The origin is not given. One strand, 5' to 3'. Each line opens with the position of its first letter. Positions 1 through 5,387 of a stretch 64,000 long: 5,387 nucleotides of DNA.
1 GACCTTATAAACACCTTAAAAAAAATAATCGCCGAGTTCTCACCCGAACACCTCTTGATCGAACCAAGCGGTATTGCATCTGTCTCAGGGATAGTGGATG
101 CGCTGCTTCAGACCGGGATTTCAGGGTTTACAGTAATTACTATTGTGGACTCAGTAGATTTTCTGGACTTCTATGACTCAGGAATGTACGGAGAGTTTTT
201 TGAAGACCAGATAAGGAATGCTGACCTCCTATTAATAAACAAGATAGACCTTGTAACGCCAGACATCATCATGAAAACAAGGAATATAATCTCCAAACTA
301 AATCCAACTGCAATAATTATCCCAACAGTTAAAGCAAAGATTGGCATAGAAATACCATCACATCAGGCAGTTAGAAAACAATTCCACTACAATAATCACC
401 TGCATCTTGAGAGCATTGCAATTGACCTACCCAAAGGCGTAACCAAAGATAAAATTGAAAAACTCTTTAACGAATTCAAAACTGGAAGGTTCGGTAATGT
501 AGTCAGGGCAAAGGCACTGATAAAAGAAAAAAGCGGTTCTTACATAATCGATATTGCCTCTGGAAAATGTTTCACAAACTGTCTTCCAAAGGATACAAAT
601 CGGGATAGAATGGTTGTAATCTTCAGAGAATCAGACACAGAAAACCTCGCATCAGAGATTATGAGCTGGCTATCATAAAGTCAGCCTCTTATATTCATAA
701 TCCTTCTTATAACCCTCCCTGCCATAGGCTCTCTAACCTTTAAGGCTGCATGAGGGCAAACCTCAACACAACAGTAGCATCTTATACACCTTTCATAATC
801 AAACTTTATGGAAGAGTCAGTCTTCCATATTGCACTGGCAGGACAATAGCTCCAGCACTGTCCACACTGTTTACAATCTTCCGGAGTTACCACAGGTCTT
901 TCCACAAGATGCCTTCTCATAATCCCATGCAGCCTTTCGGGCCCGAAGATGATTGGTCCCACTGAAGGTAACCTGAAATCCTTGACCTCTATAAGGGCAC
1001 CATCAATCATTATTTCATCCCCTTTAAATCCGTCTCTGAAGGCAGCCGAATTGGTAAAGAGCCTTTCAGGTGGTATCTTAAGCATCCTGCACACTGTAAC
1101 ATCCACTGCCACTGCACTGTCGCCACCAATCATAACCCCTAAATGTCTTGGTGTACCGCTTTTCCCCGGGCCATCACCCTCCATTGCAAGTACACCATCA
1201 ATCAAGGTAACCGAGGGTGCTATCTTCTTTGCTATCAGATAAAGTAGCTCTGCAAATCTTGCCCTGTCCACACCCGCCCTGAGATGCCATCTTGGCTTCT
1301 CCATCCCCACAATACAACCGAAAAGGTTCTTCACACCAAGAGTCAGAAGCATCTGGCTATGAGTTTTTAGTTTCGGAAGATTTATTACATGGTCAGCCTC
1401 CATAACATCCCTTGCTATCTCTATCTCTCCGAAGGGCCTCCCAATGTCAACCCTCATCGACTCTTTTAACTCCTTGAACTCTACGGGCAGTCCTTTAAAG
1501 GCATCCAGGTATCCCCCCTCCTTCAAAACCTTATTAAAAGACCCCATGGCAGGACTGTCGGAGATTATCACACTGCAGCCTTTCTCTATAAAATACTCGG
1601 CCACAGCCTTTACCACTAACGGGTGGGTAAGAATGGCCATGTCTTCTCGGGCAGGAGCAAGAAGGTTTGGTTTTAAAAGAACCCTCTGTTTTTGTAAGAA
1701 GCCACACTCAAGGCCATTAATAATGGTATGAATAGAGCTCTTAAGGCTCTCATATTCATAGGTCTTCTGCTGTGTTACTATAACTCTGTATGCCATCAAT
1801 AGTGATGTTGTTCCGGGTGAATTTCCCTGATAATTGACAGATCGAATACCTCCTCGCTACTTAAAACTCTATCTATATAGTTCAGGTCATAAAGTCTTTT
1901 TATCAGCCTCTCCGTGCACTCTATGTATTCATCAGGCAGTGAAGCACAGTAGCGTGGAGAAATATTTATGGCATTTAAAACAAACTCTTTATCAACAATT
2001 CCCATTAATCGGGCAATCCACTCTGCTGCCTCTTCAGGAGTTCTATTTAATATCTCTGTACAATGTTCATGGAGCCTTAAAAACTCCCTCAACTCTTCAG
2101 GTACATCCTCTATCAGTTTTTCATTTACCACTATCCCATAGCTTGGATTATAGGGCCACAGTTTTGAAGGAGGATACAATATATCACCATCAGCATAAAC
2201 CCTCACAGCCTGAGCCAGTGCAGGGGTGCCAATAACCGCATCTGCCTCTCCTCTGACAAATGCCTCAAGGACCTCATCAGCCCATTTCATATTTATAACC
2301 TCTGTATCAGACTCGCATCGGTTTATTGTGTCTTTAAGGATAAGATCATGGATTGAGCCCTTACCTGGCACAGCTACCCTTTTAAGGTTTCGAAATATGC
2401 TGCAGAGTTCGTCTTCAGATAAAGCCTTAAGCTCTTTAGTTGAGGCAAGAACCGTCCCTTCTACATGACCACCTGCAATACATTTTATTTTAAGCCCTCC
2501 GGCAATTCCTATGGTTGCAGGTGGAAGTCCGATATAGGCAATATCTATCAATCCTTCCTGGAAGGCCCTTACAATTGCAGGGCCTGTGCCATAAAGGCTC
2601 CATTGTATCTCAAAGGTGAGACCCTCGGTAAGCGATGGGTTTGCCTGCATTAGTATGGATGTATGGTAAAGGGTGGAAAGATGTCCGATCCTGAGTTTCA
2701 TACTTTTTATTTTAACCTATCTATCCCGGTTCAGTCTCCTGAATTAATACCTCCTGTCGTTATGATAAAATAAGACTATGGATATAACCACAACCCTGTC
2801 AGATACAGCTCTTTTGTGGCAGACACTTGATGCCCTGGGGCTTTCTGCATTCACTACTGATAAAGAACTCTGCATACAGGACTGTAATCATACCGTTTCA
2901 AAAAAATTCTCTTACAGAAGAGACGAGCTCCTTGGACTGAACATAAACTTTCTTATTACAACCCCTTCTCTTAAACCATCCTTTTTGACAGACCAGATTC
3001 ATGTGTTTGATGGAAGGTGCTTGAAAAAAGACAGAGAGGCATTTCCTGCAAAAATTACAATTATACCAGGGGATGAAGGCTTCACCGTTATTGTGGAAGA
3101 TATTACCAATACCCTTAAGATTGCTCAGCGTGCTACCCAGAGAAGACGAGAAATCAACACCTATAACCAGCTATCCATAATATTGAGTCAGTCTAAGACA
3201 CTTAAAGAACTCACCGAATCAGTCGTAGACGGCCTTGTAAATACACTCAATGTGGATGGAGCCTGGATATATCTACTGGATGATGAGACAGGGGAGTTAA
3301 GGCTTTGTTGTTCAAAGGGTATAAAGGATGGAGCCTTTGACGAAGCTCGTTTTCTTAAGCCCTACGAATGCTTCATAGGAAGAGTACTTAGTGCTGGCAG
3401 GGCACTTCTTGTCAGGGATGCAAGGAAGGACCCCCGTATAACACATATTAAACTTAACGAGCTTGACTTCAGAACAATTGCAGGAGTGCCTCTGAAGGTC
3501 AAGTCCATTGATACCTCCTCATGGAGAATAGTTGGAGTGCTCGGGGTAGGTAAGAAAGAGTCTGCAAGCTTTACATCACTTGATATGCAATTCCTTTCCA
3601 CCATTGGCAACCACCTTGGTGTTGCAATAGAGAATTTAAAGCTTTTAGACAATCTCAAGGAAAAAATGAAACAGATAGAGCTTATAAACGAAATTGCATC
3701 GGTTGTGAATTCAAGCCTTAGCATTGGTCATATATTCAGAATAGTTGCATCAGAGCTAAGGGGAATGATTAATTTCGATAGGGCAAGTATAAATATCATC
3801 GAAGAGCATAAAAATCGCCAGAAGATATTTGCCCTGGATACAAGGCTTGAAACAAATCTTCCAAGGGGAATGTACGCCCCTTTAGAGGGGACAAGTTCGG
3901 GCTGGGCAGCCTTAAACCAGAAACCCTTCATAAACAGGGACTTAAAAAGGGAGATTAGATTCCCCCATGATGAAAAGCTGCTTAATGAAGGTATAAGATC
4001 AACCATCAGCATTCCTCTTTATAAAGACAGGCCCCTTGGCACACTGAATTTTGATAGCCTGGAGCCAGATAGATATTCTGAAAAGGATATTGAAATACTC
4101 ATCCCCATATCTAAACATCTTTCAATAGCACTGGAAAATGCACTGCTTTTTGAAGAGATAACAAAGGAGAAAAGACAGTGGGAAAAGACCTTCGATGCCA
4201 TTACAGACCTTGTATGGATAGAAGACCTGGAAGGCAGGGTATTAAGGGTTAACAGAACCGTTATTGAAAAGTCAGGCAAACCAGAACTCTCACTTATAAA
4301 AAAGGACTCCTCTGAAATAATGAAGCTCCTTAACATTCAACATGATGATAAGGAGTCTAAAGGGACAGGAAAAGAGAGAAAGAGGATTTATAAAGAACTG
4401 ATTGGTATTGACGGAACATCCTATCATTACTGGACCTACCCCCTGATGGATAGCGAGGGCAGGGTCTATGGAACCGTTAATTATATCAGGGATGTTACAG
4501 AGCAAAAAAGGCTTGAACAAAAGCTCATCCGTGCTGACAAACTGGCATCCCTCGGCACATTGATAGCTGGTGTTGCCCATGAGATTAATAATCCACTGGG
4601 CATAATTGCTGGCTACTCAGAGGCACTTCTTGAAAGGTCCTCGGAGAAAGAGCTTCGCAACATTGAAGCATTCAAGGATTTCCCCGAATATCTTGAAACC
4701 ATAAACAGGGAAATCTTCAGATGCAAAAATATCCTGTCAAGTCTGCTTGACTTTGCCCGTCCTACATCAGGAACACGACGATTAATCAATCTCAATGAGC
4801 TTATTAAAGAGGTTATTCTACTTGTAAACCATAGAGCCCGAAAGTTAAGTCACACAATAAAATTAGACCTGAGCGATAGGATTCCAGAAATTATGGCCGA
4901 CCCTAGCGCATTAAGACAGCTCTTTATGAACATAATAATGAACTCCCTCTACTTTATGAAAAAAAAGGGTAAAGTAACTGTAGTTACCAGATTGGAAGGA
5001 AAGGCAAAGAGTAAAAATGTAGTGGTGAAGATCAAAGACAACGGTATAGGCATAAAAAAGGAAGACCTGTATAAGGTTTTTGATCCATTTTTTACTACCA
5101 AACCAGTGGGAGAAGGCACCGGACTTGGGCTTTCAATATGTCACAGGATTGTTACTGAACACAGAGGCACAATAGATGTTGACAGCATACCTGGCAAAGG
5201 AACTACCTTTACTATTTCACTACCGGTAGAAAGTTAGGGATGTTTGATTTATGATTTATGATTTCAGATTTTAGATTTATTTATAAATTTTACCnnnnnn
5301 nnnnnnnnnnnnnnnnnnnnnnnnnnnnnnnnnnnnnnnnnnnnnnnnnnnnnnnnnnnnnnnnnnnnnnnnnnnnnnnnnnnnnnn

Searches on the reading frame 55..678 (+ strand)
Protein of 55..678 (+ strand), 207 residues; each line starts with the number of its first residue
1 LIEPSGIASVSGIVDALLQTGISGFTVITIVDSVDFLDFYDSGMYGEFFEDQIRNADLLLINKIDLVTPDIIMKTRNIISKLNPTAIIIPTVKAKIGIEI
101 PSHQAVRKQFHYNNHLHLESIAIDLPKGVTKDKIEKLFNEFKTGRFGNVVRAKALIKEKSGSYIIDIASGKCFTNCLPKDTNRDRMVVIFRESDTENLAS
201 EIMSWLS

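Call 84: search_protein_families(library=pfam, proteins=[window:55-678:+], max_evalue=0.00001)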
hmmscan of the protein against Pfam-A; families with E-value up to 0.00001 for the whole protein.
window:55-678:+ (207 aa): 1 family
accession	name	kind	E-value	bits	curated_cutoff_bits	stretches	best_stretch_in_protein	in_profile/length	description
PF02492.25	cobW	-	4.5e-08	33.3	20.7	1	1-89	88-179/180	CobW/HypB/UreG, nucleotide-binding domain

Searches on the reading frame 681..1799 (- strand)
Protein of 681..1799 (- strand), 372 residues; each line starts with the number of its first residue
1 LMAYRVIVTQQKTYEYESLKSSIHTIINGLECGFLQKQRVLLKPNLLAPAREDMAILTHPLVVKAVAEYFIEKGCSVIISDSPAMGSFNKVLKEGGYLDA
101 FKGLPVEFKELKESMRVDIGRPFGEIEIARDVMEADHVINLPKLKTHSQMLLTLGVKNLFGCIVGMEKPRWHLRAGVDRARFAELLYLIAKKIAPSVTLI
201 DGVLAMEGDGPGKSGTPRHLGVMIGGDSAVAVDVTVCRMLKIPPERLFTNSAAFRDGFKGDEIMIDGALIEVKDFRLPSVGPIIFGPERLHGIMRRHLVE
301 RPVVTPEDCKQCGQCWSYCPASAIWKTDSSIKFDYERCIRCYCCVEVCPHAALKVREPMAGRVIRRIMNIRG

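Call 56: find_encoding_contigs(protein=window:681-1799:-, flank=10000, max_places=4)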
Protein window:681-1799:- (372 aa): no gene with exactly this product is on record in the collection.
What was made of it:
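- Tried and rejected: The left-edge protein was not on record (call 56).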

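Call 84: search_protein_families(library=pfam, proteins=[window:681-1799:-], max_evalue=0.00001)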
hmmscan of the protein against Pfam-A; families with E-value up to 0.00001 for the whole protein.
window:681-1799:- (372 aa): 8 families
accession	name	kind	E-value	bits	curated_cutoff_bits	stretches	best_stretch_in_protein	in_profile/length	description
PF04015.17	DUF362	-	6.7e-52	176.9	24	1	40-238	1-200/200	Domain of unknown function (DUF362)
PF00037.32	Fer4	-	2.5e-12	46.5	21.1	1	331-354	1-24/24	4Fe-4S binding domain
PF12837.12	Fer4_6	-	1.1e-07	31.9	25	0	331-353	2-24/24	4Fe-4S binding domain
PF13237.11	Fer4_10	-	4.1e-07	30.3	25.5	1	302-349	2-53/53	4Fe-4S dicluster domain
PF13187.11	Fer4_9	-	1.8e-06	28.3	27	1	308-352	1-51/52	4Fe-4S dicluster domain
PF12797.12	Fer4_2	-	2e-06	27.8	24.5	0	331-349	3-21/22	4Fe-4S binding domain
PF13484.11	Fer4_16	-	2.5e-06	28.6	30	0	309-327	2-20/66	4Fe-4S double cluster binding domain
PF12838.12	Fer4_7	-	4.4e-06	27.5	27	0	309-352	2-52/52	4Fe-4S dicluster domain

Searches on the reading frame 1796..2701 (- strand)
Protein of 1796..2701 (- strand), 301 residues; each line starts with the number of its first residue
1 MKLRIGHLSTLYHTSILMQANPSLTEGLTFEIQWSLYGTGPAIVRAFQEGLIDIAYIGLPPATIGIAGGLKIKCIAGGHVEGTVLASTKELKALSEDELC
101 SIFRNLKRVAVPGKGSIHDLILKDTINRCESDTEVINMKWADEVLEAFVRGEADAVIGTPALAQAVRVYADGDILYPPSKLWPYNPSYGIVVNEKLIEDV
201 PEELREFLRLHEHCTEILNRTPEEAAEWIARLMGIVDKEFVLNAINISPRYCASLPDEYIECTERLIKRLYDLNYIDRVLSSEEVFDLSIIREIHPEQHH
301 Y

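Call 84: search_protein_families(library=pfam, proteins=[window:1796-2701:-], max_evalue=0.00001)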
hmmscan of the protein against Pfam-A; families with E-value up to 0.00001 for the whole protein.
window:1796-2701:- (301 aa): 2 families
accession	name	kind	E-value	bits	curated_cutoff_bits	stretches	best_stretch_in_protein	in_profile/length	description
PF13379.11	NMT1_2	-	1.2e-09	38.8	24.7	1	2-229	7-248/252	NMT1-like family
PF09084.16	NMT1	-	3.7e-06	27.4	20.5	1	107-225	94-216/216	NMT1/THI5 like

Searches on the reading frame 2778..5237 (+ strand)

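Call 84: search_protein_families(library=pfam, proteins=[window:2778-5237:+], max_evalue=0.00001)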
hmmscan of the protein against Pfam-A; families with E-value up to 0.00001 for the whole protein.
window:2778-5237:+ (819 aa): 6 families
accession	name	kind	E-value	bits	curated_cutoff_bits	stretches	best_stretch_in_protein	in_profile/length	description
PF13185.12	GAF_2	-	8.9e-36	123.5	28.6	2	140-285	2-136/136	GAF domain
PF02518.31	HATPase_c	-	1.1e-27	97.1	26.4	1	708-818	2-110/111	Histidine kinase-, DNA gyrase B-, and HSP90-like ATPase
PF01590.32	GAF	-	1.7e-25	90.5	22.4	2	142-284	2-133/133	GAF domain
PF00512.31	HisKA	-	9.8e-15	54.8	26.9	1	592-665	2-66/66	His Kinase A (phospho-acceptor) domain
PF13492.12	GAF_3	-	2.4e-13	51.1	27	1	142-286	2-129/129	GAF domain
PF13426.13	PAS_9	-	1.4e-12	48.2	27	1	25-110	5-102/103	PAS domain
